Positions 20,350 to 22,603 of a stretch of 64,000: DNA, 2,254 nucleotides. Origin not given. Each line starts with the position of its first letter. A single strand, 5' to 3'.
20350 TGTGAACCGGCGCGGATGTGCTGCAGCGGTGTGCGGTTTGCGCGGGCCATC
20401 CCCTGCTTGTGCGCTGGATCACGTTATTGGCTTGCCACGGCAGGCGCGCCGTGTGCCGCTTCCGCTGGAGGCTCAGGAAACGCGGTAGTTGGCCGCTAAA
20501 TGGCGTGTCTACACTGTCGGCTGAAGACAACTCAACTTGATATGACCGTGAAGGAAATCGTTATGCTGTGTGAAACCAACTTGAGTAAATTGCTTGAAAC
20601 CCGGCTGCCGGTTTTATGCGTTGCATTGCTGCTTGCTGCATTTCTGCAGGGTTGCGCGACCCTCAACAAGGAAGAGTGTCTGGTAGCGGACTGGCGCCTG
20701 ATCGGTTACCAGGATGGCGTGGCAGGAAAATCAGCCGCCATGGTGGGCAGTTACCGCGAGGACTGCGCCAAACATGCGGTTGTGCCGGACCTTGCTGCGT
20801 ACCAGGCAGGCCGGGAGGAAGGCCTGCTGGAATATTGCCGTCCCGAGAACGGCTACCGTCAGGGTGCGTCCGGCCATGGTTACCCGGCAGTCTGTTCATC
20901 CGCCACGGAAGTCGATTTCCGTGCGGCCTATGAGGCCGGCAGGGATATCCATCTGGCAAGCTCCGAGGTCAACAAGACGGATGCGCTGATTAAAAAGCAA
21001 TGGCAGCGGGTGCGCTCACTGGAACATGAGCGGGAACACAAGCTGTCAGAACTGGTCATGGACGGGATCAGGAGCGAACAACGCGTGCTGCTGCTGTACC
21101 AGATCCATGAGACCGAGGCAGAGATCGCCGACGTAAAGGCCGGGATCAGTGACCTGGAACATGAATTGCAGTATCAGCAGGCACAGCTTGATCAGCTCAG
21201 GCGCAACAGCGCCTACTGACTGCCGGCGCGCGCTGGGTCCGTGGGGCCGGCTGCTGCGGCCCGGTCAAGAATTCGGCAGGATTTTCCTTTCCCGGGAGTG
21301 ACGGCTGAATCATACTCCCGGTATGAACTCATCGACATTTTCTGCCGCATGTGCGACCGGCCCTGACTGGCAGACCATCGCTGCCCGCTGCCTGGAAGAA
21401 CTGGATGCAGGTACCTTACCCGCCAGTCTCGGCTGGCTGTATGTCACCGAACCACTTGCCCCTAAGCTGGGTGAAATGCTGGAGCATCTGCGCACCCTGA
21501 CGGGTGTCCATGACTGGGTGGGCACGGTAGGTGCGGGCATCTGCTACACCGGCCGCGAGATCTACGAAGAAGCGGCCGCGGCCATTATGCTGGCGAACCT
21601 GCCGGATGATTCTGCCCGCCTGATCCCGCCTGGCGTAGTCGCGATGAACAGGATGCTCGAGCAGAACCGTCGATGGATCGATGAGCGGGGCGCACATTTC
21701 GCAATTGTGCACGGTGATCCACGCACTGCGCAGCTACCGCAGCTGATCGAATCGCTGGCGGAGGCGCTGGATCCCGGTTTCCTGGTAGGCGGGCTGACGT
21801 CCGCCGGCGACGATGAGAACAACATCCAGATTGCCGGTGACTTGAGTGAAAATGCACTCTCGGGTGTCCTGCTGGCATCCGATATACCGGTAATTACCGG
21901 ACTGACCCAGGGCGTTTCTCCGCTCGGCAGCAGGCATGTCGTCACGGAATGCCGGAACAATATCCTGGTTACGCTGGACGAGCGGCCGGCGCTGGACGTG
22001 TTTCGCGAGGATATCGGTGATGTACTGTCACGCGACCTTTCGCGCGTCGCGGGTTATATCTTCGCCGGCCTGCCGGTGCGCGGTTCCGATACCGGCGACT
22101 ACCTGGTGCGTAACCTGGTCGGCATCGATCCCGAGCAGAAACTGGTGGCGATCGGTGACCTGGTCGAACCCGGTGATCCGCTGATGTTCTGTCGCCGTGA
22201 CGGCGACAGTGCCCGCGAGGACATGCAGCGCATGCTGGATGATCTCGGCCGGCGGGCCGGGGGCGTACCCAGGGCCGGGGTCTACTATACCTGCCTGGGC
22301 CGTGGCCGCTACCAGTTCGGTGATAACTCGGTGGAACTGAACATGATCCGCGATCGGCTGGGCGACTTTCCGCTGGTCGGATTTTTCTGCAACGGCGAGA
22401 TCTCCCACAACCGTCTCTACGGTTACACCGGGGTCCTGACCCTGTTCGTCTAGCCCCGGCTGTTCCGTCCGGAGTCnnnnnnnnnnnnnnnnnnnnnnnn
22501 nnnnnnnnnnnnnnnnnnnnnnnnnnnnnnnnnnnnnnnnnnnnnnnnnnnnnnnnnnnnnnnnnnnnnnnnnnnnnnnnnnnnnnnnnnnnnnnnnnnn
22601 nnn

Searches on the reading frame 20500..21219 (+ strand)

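Call 3: search_protein_families(library=pfam, proteins=[window:20500-21219:+], max_evalue=0.1)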
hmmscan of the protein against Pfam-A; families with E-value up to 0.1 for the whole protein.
window:20500-21219:+ (239 aa): 3 families
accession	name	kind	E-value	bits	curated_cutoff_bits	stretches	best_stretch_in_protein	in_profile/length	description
PF10973.13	DUF2799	-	1.1e-23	83.8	25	1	64-148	1-85/86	Protein of unknown function (DUF2799)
PF09057.15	Smac_DIABLO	-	0.0068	16.3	25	1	137-192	154-207/237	Second Mitochondria-derived Activator of Caspases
PF01608.23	I_LWEQ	-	0.072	13.6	27.5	0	141-236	65-148/151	I/LWEQ domain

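Call 56: search_protein_families(library=padloc, proteins=[window:20500-21219:+], max_evalue=0.01)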
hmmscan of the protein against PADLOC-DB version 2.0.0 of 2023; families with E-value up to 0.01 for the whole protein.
window:20500-21219:+ (239 aa): 0 families

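Call 83: search_protein_families(library=ncbifam, proteins=[window:20500-21219:+], max_evalue=0.01)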
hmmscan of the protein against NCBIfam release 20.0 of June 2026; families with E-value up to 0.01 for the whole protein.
window:20500-21219:+ (239 aa): 2 families
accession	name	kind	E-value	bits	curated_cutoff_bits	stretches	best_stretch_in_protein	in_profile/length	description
NF008518.1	PRK11443.1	equivalog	6.3e-08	32.6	124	1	40-139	4-104/124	lipoprotein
TIGR02169.1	SMC_prok_A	equivalog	0.00069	17.4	729.4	1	145-236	175-267/1165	chromosome segregation protein SMC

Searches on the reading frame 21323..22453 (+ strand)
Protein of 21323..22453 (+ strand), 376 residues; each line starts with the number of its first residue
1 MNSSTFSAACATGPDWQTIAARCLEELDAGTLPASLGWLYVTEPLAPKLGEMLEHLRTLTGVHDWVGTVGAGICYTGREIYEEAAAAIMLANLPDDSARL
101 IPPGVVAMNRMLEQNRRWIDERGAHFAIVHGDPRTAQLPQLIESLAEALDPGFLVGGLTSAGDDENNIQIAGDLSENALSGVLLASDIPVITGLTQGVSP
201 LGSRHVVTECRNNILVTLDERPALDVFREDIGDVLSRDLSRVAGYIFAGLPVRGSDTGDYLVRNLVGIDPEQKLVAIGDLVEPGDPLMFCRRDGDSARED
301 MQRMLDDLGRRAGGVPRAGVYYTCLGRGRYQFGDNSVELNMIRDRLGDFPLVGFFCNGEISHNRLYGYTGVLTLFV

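Call 3: search_protein_families(library=pfam, proteins=[window:21323-22453:+], max_evalue=0.1)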
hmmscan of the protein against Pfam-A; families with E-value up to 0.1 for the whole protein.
window:21323-22453:+ (376 aa): 2 families
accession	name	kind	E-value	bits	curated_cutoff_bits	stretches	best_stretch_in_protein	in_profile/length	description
PF10442.14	FIST_C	-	8.2e-25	87.9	28.5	1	223-362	1-131/131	FIST C domain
PF08495.15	FIST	-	6.5e-24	85.3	23.2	1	36-221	2-189/189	FIST N domain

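Call 4: search_protein_families(library=ncbifam, proteins=[window:21323-22453:+], max_evalue=0.1)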
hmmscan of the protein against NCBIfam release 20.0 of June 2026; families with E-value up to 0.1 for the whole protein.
window:21323-22453:+ (376 aa): 0 families

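Call 56: search_protein_families(library=padloc, proteins=[window:21323-22453:+], max_evalue=0.01)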
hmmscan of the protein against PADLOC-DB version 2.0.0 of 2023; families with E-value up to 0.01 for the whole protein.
window:21323-22453:+ (376 aa): 0 families
